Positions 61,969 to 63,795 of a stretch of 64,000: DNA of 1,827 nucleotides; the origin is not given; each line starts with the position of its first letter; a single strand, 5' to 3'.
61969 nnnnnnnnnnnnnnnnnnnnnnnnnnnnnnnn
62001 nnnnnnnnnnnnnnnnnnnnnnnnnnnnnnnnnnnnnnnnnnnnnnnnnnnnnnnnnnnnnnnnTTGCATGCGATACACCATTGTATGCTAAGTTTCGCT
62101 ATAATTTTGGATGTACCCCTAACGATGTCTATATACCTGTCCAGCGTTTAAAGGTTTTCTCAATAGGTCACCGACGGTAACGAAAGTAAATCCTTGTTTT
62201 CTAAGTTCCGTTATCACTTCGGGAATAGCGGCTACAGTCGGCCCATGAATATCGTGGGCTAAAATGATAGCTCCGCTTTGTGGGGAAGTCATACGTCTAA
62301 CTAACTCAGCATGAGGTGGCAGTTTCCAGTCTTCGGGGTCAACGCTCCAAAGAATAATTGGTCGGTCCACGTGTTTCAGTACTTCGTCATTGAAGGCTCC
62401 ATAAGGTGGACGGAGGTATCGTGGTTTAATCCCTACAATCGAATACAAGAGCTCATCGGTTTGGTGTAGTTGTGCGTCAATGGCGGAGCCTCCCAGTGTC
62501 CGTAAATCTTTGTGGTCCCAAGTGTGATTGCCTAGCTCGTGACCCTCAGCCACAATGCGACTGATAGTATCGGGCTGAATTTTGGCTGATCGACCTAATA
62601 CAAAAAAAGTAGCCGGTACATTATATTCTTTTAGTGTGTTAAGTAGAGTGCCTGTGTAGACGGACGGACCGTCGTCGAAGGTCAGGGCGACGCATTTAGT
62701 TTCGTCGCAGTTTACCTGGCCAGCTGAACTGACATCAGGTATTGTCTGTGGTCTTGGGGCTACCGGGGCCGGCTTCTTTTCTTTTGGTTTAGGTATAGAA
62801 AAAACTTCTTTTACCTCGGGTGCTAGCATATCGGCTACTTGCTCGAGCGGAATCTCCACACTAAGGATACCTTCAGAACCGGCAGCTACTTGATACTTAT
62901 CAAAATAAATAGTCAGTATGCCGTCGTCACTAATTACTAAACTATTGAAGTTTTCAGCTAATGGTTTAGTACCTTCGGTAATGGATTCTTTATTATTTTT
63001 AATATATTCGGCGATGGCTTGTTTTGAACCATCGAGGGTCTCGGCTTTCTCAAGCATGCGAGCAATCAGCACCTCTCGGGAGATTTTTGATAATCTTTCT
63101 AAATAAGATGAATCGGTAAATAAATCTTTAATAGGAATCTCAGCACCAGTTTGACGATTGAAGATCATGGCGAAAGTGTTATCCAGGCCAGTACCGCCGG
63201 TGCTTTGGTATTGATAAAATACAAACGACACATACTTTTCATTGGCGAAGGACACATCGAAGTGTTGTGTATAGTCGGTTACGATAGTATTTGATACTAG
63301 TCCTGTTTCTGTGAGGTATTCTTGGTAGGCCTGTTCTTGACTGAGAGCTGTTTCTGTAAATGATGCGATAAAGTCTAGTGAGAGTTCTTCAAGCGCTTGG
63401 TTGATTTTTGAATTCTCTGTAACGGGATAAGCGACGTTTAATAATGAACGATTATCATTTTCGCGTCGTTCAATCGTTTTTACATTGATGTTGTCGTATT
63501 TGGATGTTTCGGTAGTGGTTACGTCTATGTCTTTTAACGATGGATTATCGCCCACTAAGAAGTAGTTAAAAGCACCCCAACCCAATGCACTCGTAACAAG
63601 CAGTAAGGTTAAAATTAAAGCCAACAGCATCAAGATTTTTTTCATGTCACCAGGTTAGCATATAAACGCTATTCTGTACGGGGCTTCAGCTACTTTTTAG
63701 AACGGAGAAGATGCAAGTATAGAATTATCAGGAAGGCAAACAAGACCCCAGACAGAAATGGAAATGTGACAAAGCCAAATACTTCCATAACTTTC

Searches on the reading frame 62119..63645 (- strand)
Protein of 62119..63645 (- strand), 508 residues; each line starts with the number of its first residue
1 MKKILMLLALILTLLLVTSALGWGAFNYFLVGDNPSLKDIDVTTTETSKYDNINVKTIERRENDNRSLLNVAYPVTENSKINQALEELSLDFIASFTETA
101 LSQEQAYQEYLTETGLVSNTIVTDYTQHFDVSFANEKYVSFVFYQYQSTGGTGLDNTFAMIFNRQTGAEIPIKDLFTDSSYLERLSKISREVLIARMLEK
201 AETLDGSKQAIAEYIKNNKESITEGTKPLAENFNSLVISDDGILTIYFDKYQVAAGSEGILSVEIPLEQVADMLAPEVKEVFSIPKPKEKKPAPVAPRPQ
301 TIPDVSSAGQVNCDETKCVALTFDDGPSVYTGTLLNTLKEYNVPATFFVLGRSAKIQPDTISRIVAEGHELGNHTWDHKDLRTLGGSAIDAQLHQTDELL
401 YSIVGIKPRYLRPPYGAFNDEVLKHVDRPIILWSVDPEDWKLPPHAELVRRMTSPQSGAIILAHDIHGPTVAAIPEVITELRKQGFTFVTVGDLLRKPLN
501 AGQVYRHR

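Call 18: search_protein_families(library=pfam, proteins=[window:62119-63645:-], max_evalue=0.001)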
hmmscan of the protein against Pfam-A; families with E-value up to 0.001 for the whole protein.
window:62119-63645:- (508 aa): 3 families
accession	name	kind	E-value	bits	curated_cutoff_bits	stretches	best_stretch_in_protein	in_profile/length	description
PF01522.26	Polysacc_deac_1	-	3.1e-39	134.2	23.1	1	313-425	3-115/124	Polysaccharide deacetylase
PF11738.13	DUF3298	-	1.7e-12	48.5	24.1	1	173-267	1-83/84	Protein of unknown function (DUF3298)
PF13739.11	PdaC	-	0.0001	23.8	29.1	1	69-151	10-90/95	Deacetylase PdaC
